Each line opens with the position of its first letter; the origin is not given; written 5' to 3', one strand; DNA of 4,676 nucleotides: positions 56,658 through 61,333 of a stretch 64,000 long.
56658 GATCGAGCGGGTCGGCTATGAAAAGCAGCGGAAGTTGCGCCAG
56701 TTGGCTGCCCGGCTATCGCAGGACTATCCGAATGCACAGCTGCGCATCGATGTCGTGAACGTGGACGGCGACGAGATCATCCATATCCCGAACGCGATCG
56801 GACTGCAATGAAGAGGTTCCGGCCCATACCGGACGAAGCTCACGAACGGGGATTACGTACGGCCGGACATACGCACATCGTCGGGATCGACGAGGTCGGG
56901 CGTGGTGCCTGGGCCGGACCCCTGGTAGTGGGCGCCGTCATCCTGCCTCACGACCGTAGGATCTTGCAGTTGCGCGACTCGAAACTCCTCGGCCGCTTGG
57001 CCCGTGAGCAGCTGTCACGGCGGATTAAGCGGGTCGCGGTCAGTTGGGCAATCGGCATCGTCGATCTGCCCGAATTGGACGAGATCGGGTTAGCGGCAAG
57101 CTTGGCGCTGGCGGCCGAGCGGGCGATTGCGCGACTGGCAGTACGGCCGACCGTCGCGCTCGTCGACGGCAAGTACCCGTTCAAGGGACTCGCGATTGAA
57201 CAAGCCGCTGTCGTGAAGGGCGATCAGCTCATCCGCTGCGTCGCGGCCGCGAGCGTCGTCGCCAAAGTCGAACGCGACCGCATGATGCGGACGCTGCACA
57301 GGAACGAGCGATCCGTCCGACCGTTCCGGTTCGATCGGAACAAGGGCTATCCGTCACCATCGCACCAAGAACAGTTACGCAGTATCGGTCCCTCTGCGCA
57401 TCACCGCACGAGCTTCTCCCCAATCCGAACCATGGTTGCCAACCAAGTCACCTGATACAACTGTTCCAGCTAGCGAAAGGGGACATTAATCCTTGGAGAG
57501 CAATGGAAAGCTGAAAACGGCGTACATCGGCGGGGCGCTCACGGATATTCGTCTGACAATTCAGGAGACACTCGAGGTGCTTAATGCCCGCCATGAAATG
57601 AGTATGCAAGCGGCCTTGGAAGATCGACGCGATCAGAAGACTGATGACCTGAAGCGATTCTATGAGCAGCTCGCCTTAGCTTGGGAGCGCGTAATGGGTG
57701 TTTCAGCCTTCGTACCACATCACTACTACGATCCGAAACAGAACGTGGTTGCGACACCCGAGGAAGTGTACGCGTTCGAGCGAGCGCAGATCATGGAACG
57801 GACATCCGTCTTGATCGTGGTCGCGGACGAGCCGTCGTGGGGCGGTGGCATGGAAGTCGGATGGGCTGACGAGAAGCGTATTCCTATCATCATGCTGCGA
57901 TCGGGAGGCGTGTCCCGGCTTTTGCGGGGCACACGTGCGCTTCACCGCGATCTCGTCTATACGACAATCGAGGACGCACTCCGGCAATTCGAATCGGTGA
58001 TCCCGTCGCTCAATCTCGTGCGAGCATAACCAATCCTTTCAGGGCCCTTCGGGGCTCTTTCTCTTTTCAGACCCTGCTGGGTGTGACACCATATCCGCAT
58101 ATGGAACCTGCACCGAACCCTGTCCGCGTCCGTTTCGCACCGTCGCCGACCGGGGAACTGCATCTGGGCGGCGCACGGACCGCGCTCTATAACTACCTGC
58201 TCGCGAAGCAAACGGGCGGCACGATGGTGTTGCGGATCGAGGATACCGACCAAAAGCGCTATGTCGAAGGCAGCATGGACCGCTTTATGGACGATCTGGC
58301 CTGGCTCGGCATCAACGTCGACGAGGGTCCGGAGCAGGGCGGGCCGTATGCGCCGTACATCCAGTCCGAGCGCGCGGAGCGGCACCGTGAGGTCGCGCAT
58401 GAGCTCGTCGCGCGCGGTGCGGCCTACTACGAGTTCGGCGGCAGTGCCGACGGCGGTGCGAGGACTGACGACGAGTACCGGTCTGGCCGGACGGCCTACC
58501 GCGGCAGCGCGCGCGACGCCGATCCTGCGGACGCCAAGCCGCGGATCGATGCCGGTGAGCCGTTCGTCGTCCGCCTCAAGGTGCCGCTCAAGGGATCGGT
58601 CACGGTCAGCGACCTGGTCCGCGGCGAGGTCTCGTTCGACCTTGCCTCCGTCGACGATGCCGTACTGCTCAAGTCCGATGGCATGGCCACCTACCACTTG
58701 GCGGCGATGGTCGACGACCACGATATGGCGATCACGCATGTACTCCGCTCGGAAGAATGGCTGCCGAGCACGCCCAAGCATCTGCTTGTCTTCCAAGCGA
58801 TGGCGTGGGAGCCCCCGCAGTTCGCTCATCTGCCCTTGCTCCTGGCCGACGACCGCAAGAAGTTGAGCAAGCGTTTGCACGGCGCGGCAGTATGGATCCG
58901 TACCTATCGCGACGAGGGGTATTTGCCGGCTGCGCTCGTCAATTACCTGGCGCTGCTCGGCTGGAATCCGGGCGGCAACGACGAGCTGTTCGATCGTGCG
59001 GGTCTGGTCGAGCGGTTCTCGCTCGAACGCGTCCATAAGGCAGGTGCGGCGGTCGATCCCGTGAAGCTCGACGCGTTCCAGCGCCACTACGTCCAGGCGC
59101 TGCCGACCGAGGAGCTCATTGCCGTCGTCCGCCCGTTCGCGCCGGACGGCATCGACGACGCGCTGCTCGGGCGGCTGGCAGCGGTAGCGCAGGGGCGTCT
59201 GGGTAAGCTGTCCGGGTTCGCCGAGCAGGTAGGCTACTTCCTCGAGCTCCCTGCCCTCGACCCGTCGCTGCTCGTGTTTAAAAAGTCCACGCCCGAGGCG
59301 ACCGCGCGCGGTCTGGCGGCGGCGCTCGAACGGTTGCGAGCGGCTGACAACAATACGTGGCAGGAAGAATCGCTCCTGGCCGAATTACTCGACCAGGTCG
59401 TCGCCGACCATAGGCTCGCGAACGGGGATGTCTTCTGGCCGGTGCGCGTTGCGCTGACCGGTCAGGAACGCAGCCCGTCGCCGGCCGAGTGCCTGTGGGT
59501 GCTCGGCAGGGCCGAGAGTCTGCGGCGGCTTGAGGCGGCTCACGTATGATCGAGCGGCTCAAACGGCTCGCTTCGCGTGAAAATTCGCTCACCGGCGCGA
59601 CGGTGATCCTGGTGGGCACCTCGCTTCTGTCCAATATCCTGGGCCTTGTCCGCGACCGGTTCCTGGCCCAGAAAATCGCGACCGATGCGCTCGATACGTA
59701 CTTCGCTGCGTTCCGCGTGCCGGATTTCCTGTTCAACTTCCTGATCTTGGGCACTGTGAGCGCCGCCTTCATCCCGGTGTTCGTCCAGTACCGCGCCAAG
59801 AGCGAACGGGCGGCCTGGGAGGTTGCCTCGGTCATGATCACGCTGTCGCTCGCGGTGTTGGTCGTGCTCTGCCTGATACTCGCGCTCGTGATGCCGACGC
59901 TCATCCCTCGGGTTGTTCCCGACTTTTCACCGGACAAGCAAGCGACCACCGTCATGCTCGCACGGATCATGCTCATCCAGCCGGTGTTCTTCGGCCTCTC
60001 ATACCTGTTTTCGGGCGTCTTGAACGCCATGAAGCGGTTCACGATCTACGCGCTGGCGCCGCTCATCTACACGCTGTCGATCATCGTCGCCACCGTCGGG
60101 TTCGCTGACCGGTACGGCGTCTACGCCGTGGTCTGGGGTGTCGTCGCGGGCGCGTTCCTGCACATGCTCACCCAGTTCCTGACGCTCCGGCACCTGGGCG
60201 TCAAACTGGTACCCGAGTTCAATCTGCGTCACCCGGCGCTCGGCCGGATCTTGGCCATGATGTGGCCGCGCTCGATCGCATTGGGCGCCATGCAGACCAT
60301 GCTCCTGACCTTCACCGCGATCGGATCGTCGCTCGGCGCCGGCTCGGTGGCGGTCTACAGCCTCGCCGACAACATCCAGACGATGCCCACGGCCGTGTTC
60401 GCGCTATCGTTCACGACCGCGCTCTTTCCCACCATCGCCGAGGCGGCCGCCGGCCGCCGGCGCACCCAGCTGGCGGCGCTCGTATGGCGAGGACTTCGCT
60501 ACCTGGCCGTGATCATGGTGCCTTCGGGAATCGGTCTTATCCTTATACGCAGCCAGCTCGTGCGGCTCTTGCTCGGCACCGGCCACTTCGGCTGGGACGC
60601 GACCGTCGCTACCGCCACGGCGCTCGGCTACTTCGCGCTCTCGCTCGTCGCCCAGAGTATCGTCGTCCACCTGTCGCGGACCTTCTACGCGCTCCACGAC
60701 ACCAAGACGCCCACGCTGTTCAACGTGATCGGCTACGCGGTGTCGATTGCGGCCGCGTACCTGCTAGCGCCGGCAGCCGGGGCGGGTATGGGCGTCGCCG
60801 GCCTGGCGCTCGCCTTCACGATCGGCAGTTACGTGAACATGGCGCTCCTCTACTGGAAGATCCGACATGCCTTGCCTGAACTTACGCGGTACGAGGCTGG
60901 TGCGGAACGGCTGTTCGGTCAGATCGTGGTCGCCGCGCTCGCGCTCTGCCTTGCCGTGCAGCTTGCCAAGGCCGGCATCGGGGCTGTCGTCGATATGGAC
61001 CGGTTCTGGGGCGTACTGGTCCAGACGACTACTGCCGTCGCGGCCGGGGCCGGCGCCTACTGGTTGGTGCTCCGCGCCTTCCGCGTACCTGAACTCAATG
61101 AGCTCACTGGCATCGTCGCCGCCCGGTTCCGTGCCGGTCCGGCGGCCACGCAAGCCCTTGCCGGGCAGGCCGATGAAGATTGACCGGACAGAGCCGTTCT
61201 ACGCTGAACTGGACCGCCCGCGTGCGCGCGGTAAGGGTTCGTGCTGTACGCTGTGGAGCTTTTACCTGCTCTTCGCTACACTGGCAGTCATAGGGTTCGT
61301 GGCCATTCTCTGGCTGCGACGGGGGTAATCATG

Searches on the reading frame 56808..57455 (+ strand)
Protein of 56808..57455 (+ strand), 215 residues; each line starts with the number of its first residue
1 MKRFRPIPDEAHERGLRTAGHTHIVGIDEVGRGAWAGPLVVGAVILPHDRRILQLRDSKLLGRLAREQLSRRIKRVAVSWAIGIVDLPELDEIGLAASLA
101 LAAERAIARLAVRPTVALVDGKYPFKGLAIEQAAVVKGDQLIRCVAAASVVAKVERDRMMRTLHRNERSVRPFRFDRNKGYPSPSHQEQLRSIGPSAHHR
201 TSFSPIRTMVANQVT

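Call 56: search_protein_families(library=pfam, proteins=[window:56808-57455:+])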
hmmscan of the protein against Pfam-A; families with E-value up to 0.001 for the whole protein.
window:56808-57455:+ (215 aa): 1 family
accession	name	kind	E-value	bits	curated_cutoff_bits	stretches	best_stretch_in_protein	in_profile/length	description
PF01351.25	RNase_HII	-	1e-34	120.7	25.8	1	25-204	1-197/199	Ribonuclease HII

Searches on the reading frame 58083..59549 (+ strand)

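Call 56: search_protein_families(library=pfam, proteins=[window:58083-59549:+])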
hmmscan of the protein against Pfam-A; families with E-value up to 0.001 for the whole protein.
window:58083-59549:+ (488 aa): 2 families
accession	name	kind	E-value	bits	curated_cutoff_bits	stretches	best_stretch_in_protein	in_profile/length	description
PF00749.27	tRNA-synt_1c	-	1.3e-89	300.7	23.4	1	14-330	2-313/314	tRNA synthetases class I (E and Q), catalytic domain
PF19269.4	Anticodon_2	-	4.1e-26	92.5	23.6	1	344-486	1-140/141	Anticodon binding domain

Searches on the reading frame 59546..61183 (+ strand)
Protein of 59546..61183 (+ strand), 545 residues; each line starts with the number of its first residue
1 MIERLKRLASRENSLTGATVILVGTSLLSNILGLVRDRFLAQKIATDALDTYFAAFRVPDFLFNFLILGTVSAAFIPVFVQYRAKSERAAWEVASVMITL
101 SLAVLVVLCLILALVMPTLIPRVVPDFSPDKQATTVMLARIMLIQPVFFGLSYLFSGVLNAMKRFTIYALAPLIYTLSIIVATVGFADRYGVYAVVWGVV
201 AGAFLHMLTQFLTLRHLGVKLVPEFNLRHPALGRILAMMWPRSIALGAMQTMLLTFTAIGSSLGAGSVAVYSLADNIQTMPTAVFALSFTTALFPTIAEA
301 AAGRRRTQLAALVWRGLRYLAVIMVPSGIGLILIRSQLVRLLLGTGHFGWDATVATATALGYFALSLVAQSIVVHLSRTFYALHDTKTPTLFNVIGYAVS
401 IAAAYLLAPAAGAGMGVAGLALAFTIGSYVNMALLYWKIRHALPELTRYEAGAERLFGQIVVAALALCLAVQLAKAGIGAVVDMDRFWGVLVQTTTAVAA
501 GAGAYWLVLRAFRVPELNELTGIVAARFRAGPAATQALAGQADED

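Call 51: find_encoding_contigs(protein=window:59546-61183:+, flank=10000, max_places=4)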
Protein window:59546-61183:+ (545 aa): 1 contig read that carries it; 1 place shown.
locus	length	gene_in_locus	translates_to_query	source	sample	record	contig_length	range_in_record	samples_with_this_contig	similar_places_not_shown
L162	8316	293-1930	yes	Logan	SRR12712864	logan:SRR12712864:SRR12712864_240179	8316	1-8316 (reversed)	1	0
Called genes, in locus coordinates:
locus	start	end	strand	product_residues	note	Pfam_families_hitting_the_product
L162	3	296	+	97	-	?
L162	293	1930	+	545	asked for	PF01943:Polysacc_synt, PF03023:MurJ, PF13440:Polysacc_synt_3, PF01554:MatE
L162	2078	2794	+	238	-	-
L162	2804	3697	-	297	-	PF04203:Sortase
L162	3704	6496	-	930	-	PF07646:Kelch_2 (faint), PF01344:Kelch_1 (faint), PF24681:Kelch_KLHDC2_KLHL20_DRC7 (faint), PF13415:Beta-prop_FBX42, PF24981:Beta-prop_ATRN-LZTR1, PF18911:PKD_4 (weak), PF00801:PKD, PF18911:PKD_4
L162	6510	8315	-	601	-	?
